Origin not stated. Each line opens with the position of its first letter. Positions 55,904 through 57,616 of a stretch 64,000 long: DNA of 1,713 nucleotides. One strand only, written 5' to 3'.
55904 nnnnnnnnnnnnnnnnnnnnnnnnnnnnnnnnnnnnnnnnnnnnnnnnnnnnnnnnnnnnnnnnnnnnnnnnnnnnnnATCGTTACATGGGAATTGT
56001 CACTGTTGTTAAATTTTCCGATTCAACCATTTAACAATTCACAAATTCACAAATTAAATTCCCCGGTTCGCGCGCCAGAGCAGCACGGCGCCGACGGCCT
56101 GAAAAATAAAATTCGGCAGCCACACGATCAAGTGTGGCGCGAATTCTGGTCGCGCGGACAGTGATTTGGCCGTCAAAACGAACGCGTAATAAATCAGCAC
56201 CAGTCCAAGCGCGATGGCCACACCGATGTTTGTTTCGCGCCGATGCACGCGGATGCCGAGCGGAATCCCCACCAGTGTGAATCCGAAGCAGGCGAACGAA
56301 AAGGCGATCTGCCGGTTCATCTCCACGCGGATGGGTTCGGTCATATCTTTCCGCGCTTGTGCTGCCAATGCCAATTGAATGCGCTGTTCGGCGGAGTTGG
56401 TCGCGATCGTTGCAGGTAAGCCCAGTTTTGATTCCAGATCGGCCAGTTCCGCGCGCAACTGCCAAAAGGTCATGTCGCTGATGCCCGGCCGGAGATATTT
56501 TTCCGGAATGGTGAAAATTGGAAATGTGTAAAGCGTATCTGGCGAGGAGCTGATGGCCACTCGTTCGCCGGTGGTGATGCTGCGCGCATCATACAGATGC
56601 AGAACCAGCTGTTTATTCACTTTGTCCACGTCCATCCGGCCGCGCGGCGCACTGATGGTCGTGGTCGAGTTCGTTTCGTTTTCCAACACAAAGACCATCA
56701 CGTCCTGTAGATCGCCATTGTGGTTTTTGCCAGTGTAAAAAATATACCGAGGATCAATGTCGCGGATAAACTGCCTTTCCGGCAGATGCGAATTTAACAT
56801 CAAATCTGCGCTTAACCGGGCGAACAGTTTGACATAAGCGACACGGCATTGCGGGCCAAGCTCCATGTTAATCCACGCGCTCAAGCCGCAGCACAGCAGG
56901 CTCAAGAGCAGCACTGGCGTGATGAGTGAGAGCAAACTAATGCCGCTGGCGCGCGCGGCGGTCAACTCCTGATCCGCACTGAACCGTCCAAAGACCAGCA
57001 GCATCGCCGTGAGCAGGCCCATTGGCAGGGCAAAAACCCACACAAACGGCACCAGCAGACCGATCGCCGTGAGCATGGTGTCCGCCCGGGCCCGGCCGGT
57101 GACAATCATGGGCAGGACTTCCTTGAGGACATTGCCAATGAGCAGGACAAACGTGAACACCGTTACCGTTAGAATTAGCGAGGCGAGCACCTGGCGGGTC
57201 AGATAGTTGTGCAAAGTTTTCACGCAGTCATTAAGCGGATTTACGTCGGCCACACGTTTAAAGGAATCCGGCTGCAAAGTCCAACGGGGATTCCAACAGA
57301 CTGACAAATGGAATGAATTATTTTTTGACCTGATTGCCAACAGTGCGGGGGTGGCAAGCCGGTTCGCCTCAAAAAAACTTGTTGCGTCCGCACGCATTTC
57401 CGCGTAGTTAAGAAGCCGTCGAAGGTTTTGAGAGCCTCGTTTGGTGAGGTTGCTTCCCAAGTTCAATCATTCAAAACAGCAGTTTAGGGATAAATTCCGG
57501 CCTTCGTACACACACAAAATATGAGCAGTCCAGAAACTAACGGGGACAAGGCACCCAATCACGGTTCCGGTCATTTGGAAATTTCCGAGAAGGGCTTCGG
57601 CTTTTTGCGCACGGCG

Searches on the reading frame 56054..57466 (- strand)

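Call 70: search_protein_families(library=pfam, max_evalue=0.00001, proteins=[window:56054-57466:-])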
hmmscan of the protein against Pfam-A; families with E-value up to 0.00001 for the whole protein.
window:56054-57466:- (470 aa): 1 family
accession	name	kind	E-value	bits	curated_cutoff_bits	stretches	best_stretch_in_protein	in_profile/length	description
PF03739.19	LptF_LptG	-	2e-68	231.5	27.9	1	88-465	2-353/353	Lipopolysaccharide export system permease LptF/LptG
